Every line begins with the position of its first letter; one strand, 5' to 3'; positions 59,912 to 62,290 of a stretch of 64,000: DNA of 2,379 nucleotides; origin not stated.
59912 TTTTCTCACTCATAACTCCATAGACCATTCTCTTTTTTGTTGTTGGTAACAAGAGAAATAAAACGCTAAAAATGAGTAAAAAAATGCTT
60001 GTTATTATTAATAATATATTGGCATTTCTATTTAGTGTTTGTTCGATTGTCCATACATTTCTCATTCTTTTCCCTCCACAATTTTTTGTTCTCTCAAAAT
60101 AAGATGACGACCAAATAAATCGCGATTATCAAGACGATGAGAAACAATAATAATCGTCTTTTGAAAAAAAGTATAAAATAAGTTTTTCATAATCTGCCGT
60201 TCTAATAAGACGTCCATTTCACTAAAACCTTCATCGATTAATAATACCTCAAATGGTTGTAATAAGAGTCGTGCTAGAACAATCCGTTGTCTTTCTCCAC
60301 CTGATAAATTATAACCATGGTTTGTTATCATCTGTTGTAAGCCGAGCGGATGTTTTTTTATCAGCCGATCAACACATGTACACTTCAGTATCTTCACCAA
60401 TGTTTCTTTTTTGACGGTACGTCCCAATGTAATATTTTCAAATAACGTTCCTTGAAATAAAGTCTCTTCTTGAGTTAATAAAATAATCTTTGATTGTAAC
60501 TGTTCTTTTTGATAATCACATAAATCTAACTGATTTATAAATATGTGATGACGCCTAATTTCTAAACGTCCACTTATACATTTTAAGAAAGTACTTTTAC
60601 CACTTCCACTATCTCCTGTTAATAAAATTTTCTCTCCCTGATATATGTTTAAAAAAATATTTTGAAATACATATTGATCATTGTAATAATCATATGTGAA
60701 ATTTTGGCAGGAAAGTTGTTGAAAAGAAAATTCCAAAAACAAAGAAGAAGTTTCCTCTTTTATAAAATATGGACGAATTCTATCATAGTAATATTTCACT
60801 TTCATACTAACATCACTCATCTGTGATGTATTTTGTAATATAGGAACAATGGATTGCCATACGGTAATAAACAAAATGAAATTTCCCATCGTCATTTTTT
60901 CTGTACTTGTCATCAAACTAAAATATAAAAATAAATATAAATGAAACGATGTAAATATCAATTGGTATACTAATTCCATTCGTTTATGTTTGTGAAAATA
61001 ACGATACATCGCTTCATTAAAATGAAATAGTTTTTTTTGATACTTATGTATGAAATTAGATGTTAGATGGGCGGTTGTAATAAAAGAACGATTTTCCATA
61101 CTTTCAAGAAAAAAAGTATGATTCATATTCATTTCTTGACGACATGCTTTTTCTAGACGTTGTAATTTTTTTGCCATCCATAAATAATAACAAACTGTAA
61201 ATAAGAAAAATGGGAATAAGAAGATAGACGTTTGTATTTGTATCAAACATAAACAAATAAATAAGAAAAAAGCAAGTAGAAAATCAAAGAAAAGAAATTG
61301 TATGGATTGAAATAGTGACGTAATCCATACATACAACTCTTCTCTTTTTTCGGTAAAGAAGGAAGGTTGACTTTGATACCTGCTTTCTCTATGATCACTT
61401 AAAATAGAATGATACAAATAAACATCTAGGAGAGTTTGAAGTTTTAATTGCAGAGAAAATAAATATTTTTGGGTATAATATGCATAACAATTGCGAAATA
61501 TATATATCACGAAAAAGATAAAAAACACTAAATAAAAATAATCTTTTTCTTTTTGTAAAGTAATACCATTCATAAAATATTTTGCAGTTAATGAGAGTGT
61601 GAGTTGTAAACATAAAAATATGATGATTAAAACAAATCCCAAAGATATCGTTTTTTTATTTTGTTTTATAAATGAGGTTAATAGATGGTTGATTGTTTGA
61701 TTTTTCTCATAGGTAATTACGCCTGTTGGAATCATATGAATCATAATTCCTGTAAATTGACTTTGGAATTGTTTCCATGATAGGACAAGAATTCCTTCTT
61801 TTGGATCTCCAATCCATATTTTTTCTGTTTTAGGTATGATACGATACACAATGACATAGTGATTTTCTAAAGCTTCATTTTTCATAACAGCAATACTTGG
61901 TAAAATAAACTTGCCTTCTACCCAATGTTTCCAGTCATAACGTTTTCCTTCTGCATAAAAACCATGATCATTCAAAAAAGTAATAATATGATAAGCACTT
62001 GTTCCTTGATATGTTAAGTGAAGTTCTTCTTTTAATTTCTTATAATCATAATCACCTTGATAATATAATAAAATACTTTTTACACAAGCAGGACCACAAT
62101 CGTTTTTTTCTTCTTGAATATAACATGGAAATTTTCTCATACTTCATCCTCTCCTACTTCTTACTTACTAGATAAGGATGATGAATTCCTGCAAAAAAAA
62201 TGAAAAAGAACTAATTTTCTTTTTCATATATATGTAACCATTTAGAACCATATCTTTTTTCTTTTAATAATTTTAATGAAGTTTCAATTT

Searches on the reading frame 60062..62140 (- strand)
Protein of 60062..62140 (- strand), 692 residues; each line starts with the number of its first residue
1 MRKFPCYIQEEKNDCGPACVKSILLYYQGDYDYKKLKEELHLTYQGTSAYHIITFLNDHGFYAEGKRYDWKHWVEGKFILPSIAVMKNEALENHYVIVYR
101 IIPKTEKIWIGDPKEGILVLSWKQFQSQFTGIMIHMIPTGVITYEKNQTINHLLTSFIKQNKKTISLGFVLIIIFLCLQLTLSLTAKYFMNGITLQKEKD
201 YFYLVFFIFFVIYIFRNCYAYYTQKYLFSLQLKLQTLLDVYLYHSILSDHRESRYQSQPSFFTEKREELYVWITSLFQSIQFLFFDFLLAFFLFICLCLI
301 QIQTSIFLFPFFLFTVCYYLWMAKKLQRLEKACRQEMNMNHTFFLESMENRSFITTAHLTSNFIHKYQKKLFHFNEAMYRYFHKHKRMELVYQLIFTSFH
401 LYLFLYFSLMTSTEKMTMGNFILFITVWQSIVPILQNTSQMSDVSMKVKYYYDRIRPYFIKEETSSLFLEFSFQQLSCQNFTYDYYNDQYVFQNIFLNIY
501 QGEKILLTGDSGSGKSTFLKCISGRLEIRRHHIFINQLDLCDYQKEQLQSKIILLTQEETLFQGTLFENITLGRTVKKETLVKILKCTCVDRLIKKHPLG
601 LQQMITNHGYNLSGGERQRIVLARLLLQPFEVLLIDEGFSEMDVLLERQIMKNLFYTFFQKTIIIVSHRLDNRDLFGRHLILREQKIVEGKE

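Call 3: search_protein_families(library=pfam, proteins=[window:60062-62140:-], max_evalue=1)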
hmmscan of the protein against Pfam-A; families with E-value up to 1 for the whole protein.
window:60062-62140:- (692 aa): 22 families
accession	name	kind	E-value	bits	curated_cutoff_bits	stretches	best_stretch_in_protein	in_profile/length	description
PF03412.21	Peptidase_C39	-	3.3e-24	85.6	22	1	4-138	2-130/133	Peptidase C39 family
PF00005.33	ABC_tran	-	7.2e-24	85.4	25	1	493-638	2-135/137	ABC transporter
PF13555.12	AAA_29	-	0.00025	21.2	27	1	499-519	19-39/61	P-loop containing region of AAA domain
PF05729.18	NACHT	-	0.00041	20.6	26.7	1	505-523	3-21/167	NACHT domain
PF19263.5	DUF5906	-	0.0022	19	27.6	1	507-559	1-55/114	Family of unknown function (DUF5906)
PF13529.12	Peptidase_C39_2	-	0.0035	18.3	24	1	3-44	2-45/143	Peptidase_C39 like family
PF05673.19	DUF815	-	0.012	15.3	23.8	1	495-549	46-93/249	Protein of unknown function (DUF815)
PF13191.12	AAA_16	-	0.02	15.8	32.6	1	502-534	24-56/167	AAA ATPase domain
PF13401.12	AAA_22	-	0.021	15.6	27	1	505-558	8-60/130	AAA domain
PF00437.27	T2SSE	-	0.025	13.7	24.9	1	504-534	144-174/370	Type II/IV secretion system protein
PF03193.22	RsgA_GTPase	-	0.032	14.5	30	1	500-533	104-137/174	RsgA GTPase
PF13476.12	AAA_23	-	0.033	15.3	27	1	505-523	22-40/201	AAA domain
PF13238.12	AAA_18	-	0.041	14.8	29.4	1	505-539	1-30/128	AAA domain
PF00664.28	ABC_membrane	-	0.06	13.5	28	1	167-428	3-267/274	ABC transporter transmembrane region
PF13304.12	AAA_21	-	0.062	13.8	27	1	507-523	4-20/304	AAA domain, putative AbiEii toxin, Type IV TA system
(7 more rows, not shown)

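Call 4: search_protein_families(library=ncbifam, proteins=[window:60062-62140:-], max_evalue=1)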
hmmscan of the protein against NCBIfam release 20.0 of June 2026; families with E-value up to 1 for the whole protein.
window:60062-62140:- (692 aa): 182 families (the best 25 are shown)
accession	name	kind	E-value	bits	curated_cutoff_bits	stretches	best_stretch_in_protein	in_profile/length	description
NF045998.1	cleave_ABC_plasm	equivalog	2.6e-70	237.5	500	1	9-668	2-659/673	Mbov_0121 family peptidase domain-containing ABC transporter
TIGR03796.1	NHLM_micro_ABC1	equivalog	2.6e-65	221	853.3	1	4-672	2-674/710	NHLP family bacteriocin export ABC transporter peptidase/permease/ATPase subunit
TIGR01193.1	bacteriocin_ABC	subfamily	1.8e-63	215.2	523.85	1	11-689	3-688/708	peptide cleavage/export ABC transporter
TIGR03375.1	type_I_sec_LssB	subfamily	7.6e-58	196.4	693.1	1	19-688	6-680/696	type I secretion system permease/ATPase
TIGR02203.1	MsbA_lipidA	equivalog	2.8e-44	151.6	602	1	154-689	5-548/572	lipid A export permease/ATP-binding protein MsbA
NF008364.0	PRK11160.1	equivalog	1.7e-43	149.1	630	1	282-689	145-554/575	heme ABC transporter ATP-binding protein/permease CydC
TIGR01846.1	type_I_sec_HlyB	subfamily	2.4e-42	145.1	725.55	1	31-689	16-671/694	type I secretion system permease/ATPase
TIGR02857.1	CydD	equivalog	2.2e-41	142.4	435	1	472-672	318-519/529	thiol reductant ABC exporter subunit CydD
TIGR02868.1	CydC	equivalog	3.2e-41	141.6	329.05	1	474-670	333-530/530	thiol reductant ABC exporter subunit CydC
NF045513.1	HepA_fam_ABC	equivalog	2.6e-39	135.2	725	1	193-689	86-588/610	heterocyst formation ABC transporter subunit HepA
NF008379.0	PRK11174.1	equivalog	1.1e-37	130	684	1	474-689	348-563/588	heme ABC transporter permease/ATP-binding protein CydD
TIGR03797.1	NHLM_micro_ABC2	equivalog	6.5e-36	124.1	709.4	1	279-689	252-664/686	NHLP bacteriocin export ABC transporter permease/ATPase subunit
TIGR02204.1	MsbA_rel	hypoth_equivalog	6.4e-35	120.8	780.4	1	479-689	343-554/576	ABC transporter, permease/ATP-binding protein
NF050066.1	LPSTprtrPglK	equivalog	5e-34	117.7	1000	1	171-671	37-544/558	BC-type lipopolysaccharide transporter PglK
NF008381.0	PRK11176.1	equivalog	7.1e-33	113.8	867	1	393-689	256-558/582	lipid A ABC transporter ATP-binding protein/permease MsbA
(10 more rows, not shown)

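Call 8: find_related_loci(query=window:60062-62140:-, collection=genome_contigs, flank=6000)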
Query window:60062-62140:- (692 aa) in genome_contigs; peptide patterns used: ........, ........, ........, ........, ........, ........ (x = any residue, [..] = any of these).
56 stretches matched a pattern; 4 encode a relative of the query (tblastn E <= 1e-3); 4 distinct loci.
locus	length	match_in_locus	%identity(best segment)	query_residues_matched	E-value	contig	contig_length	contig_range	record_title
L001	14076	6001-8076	93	1-692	0e+0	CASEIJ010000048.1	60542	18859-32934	uncultured Mycoplasmatota bacterium isolate SI.T10.metabat-bins.87 genome assembly, contig: SI.T10.metabat-bins.87.fa_k1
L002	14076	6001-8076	85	1-692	0e+0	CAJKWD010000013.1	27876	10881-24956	MAG TPA_asm: uncultured Acholeplasmataceae bacterium isolate ERR321581-bin.27 genome assembly, contig: NODE_952_length_2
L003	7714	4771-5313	26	490-669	9e-10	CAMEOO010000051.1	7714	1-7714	MAG: uncultured Bacillales bacterium isolate SRR11489748_bin.60_metaWRAP_v1.3_MAG genome assembly, contig: ERZ11466799.1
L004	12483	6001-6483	26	491-655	1e-6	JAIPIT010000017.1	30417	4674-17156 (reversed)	MAG: Candidatus Neomarinimicrobiota bacterium isolate Tobar13.5m-G80 Tobar13-5m-C1677, whole genome shotgun sequence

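Call 33: search_solved_structures(query=window:60062-62140:-, max_evalue=1e-20, show_alignments=1)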
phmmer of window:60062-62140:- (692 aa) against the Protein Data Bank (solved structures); distinct sequences matched with E-value up to 1e-20: 199 (the best 60 are shown).
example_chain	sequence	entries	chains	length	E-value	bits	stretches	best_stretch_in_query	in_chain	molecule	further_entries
8hf7_A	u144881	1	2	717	1.1e-48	169.4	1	9-689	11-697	Competence factor transporting ATP-binding protein/permease ComA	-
8hf4_A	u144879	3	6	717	2e-48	168.5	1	9-689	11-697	Transport/processing ATP-binding protein ComA | Competence factor transporting ATP-binding protein/permease ComA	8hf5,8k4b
8hf6_A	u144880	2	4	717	5.6e-48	167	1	9-689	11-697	Competence factor transporting ATP-binding protein/permease ComA | Transport/processing ATP-binding protein ComA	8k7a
4f4c_A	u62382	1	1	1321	1.8e-47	165.4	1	480-672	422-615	Multidrug resistance protein pgp-1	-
8zpx_B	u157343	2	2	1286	2.4e-47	165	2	478-672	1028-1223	ABC transporter B family member 1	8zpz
9juj_A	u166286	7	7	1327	2.6e-47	164.8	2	478-672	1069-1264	ABC transporter B family member 1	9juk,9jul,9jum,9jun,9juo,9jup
4ry2_A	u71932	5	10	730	1.4e-46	162.5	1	475-689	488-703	ABC-type bacteriocin transporter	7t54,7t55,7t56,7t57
8vp3_A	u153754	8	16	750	1.6e-46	162.3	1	475-689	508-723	ABC-type bacteriocin transporter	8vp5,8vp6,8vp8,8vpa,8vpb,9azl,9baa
8zq4_B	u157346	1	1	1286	1.6e-46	162.2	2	478-672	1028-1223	ABC transporter B family member 1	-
4s0f_A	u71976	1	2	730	3.8e-46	161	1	475-689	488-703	ABC-type bacteriocin transporter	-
6v9z_A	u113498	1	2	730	1.9e-45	158.7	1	475-689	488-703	ABC-type bacteriocin transporter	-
8vp9_A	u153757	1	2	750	5.8e-43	150.5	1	475-689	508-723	ABC-type bacteriocin transporter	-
8woi_A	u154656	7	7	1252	7.3e-43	150.2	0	480-672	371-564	ABC transporter B family member 19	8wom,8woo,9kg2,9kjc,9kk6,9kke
8wp0_A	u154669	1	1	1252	5e-42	147.4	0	480-672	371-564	ABC transporter B family member 19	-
9nfi_A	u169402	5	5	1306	8.3e-42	146.7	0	379-671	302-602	Permeability Glycoprotein (P-gp)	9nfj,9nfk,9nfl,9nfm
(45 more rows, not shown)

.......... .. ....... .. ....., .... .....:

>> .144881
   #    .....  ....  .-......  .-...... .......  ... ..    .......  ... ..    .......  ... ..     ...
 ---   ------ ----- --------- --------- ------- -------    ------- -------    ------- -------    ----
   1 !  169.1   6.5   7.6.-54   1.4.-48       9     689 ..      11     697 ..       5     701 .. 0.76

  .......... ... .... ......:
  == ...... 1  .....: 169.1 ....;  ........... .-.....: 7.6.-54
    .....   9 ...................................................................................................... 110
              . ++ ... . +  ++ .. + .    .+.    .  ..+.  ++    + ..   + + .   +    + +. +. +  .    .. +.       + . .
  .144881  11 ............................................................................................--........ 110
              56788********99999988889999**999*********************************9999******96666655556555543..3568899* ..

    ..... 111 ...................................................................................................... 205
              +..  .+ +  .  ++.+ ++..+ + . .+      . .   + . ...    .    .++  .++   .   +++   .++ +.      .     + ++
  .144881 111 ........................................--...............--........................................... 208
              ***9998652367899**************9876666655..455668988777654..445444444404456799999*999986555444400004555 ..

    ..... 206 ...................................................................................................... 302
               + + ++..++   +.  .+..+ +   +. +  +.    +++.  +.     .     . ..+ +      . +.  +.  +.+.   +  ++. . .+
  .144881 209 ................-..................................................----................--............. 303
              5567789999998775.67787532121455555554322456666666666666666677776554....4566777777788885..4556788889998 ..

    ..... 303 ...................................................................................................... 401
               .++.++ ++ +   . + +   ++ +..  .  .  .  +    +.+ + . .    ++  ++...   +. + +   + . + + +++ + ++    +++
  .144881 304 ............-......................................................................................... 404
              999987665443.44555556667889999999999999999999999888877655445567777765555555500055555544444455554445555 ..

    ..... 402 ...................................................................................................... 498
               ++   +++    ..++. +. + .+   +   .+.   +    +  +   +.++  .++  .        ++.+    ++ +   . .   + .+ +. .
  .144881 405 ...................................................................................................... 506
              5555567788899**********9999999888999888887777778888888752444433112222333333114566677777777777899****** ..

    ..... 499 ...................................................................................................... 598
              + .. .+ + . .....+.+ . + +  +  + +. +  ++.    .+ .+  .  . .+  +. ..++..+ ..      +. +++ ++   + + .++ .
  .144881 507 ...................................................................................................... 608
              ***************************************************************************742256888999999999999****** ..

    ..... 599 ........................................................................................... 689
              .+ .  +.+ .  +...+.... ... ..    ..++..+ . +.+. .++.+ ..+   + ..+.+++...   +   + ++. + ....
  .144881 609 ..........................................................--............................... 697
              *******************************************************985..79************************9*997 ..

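Call 40: find_related_loci(query=A4, collection=genome_contigs, flank=5000)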
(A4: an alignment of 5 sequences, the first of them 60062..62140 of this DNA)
Query A4 (692 aa) in genome_contigs; peptide patterns used: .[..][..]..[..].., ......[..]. (x = any residue, [..] = any of these).
88 stretches matched a pattern; 55 encode a relative of the query (tblastn E <= 1e-3); 55 distinct loci.
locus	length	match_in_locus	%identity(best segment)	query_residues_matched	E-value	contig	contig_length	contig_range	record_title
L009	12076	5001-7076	93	1-692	0e+0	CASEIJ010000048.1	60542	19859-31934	uncultured Mycoplasmatota bacterium isolate SI.T10.metabat-bins.87 genome assembly, contig: SI.T10.metabat-bins.87.fa_k1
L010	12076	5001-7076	85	1-692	0e+0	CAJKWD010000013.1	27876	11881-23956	MAG TPA_asm: uncultured Acholeplasmataceae bacterium isolate ERR321581-bin.27 genome assembly, contig: NODE_952_length_2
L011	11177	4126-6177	70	1-684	0e+0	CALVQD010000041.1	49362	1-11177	MAG: uncultured Bacilli bacterium isolate E15__bin277 genome assembly, contig: E15__k127_1606017, whole genome shotgun s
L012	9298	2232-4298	55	1-689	0e+0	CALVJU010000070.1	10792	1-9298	MAG: uncultured Bacilli bacterium isolate E11__bin86 genome assembly, contig: E11__k127_5724325, whole genome shotgun se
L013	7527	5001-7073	53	1-691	0e+0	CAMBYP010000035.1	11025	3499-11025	MAG: uncultured Tenericutes bacterium isolate SRR17382100_bin.60_metaWRAP_v1.3_MAG genome assembly, contig: ERZ10544632.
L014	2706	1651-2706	40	1-352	4e-72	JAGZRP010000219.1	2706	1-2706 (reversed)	MAG: Bacillota bacterium isolate L2_022_000G1_dasL2_022_000G1_metabat.metabat.8_sub L2_022_000G1_scaffold_9287, whole ge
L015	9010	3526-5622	24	1-689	2e-39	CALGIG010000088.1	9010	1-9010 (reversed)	MAG TPA_asm: uncultured Prolixibacteraceae bacterium isolate SRR3330205_bin.168_CONCOCT_v1.1_MAG genome assembly, contig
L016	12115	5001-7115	23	2-689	3e-36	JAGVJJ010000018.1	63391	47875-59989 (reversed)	MAG: Bacteroidia bacterium isolate SW_35 c_000000048070, whole genome shotgun sequence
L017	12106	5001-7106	24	2-689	1e-35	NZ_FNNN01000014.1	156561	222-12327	Bacteroides faecis MAJ27, whole genome shotgun sequence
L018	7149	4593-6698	23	2-689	8e-35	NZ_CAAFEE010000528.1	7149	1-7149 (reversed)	MAG: uncultured Bacteroides sp. isolate HGM04668, whole genome shotgun sequence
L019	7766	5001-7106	23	2-689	9e-35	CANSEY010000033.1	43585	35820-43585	MAG TPA_asm: uncultured Bacteroides sp. isolate SRR17794261_bin.38_metawrap_v1.3_MAG genome assembly, contig: NODE.961_l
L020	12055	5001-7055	23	1-670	3e-34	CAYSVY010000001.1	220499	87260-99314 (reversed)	MAG TPA_asm: uncultured Flavobacteriaceae bacterium isolate SRP342821_co1_58 genome assembly, contig: NODE_15_length_220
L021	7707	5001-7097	24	1-689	3e-34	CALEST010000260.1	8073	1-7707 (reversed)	MAG TPA_asm: uncultured Sediminibacterium sp. isolate SRR5576002_bin.115_CONCOCT_v1.1_MAG genome assembly, contig: ERZ79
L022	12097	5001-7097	24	2-690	1e-33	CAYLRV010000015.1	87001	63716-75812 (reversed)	MAG TPA_asm: uncultured Chitinophaga sp. isolate SRP199154_co2_96 genome assembly, contig: NODE_167_length_87001_cov_57.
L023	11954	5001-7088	23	4-689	2e-33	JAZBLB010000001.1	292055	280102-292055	MAG: Bacteroidota bacterium isolate AB055-bin8 NODE_4_length_292055_cov_42.965185, whole genome shotgun sequence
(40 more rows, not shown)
